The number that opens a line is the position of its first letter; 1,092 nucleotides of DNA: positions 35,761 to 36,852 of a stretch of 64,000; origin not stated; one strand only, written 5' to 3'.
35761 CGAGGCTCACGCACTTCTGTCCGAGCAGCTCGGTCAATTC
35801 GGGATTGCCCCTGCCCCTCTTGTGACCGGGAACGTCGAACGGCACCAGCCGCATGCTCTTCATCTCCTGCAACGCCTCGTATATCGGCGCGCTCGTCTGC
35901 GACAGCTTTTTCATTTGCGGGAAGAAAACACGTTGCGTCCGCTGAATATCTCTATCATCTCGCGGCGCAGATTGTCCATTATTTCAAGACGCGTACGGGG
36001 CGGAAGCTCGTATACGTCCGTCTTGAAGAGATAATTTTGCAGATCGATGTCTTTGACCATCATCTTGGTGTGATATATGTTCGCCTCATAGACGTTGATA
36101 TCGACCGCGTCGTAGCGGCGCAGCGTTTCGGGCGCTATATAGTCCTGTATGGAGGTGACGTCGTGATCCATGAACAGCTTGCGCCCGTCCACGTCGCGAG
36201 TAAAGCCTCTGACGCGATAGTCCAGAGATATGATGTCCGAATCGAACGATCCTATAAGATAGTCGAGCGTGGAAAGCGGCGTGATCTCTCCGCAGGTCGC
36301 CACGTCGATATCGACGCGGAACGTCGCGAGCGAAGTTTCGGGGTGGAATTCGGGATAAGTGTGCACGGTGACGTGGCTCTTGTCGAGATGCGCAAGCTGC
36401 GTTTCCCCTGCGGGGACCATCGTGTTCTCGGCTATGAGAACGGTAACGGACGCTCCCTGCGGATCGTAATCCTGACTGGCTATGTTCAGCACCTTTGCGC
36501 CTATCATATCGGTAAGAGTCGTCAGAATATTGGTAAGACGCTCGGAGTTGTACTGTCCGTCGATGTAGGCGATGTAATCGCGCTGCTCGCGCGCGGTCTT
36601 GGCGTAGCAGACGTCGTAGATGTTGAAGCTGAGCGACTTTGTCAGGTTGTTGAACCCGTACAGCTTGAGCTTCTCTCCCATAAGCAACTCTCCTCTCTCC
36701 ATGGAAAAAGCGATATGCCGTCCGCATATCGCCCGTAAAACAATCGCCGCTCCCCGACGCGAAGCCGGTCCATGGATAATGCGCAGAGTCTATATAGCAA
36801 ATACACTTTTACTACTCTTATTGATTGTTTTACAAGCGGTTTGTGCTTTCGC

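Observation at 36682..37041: Unclassified ~325-nt attenuator leader (promoter, uORF, 16-bp long-range helix, terminator) in front of the polyamine operon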

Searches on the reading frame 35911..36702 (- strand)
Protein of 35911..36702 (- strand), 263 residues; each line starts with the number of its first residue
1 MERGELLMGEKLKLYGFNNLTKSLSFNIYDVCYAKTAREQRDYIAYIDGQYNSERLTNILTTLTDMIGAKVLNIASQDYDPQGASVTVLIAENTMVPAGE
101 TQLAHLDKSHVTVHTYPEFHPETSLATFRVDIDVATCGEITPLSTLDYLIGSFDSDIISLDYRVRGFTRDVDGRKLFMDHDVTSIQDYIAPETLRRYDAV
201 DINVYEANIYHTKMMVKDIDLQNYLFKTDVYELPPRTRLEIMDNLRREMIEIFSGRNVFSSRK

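Call 10: search_protein_families(library=pfam, proteins=[window:35911-36702:-])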
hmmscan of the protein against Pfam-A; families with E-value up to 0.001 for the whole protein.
window:35911-36702:- (263 aa): 1 family
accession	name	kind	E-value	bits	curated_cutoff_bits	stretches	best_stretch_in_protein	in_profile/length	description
PF02675.21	AdoMet_dc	-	1.2e-13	51.8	25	1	52-166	16-107/107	S-adenosylmethionine decarboxylase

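Call 46: find_encoding_contigs(protein=window:35911-36702:-, flank=1500, max_places=5)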
Protein window:35911-36702:- (263 aa): no gene with exactly this product is on record in the collection.

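Call 47: find_encoding_contigs(protein=window:35911-36681:-, flank=1500, max_places=5)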
Protein window:35911-36681:- (256 aa): 23 contigs read that carry it; 5 places shown.
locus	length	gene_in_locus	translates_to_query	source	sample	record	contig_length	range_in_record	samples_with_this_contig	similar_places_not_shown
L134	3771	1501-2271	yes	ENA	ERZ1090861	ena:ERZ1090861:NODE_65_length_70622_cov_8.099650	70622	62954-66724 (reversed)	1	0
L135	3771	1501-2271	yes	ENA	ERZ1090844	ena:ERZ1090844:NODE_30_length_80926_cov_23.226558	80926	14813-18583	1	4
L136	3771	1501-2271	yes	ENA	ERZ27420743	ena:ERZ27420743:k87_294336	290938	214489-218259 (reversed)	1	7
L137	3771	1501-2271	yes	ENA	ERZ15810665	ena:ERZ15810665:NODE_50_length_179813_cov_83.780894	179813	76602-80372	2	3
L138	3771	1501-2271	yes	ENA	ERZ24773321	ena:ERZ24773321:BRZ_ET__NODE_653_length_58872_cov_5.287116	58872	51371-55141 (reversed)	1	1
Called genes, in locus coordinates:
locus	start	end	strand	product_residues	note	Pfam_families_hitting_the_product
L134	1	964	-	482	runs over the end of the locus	PF00749:tRNA-synt_1c, PF19269:Anticodon_2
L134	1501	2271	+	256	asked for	PF02675:AdoMet_dc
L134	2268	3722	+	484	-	PF01276:OKR_DC_1, PF00155:Aminotran_1_2, PF00266:Aminotran_5 (weak), PF01041:DegT_DnrJ_EryC1, PF01212:Beta_elim_lyase (weak), PF03711:OKR_DC_1_C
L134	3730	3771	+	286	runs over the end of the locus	PF17284:Spermine_synt_N, PF01564:Spermine_synth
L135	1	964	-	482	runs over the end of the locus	PF00749:tRNA-synt_1c, PF19269:Anticodon_2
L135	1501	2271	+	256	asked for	PF02675:AdoMet_dc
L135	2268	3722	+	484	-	PF01276:OKR_DC_1, PF00155:Aminotran_1_2, PF00266:Aminotran_5 (weak), PF01041:DegT_DnrJ_EryC1, PF01212:Beta_elim_lyase (weak), PF03711:OKR_DC_1_C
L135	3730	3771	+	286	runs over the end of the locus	PF17284:Spermine_synt_N, PF01564:Spermine_synth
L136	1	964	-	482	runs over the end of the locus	PF00749:tRNA-synt_1c, PF19269:Anticodon_2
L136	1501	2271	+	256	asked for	PF02675:AdoMet_dc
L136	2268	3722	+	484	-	PF01276:OKR_DC_1, PF00155:Aminotran_1_2, PF00266:Aminotran_5 (weak), PF01041:DegT_DnrJ_EryC1, PF01212:Beta_elim_lyase (weak), PF03711:OKR_DC_1_C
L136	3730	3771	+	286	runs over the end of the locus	PF17284:Spermine_synt_N, PF01564:Spermine_synth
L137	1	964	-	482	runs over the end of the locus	PF00749:tRNA-synt_1c, PF19269:Anticodon_2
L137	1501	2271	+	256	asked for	PF02675:AdoMet_dc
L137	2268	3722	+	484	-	PF01276:OKR_DC_1, PF00155:Aminotran_1_2, PF00266:Aminotran_5 (weak), PF01041:DegT_DnrJ_EryC1, PF01212:Beta_elim_lyase (weak), PF03711:OKR_DC_1_C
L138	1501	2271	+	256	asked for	PF02675:AdoMet_dc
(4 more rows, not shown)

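Call 50: search_protein_families(library=ncbifam, proteins=[window:35911-36681:-], max_evalue=1e-10)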
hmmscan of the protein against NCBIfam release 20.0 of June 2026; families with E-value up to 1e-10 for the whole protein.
window:35911-36681:- (256 aa): 2 families
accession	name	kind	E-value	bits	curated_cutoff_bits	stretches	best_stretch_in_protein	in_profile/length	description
TIGR03331.1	SAM_DCase_Eco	equivalog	8.6e-118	392.4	255.8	1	4-251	1-259/259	adenosylmethionine decarboxylase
TIGR03330.1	SAM_DCase_Bsu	equivalog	4.6e-12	46.3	75.65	0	46-159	22-112/112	adenosylmethionine decarboxylase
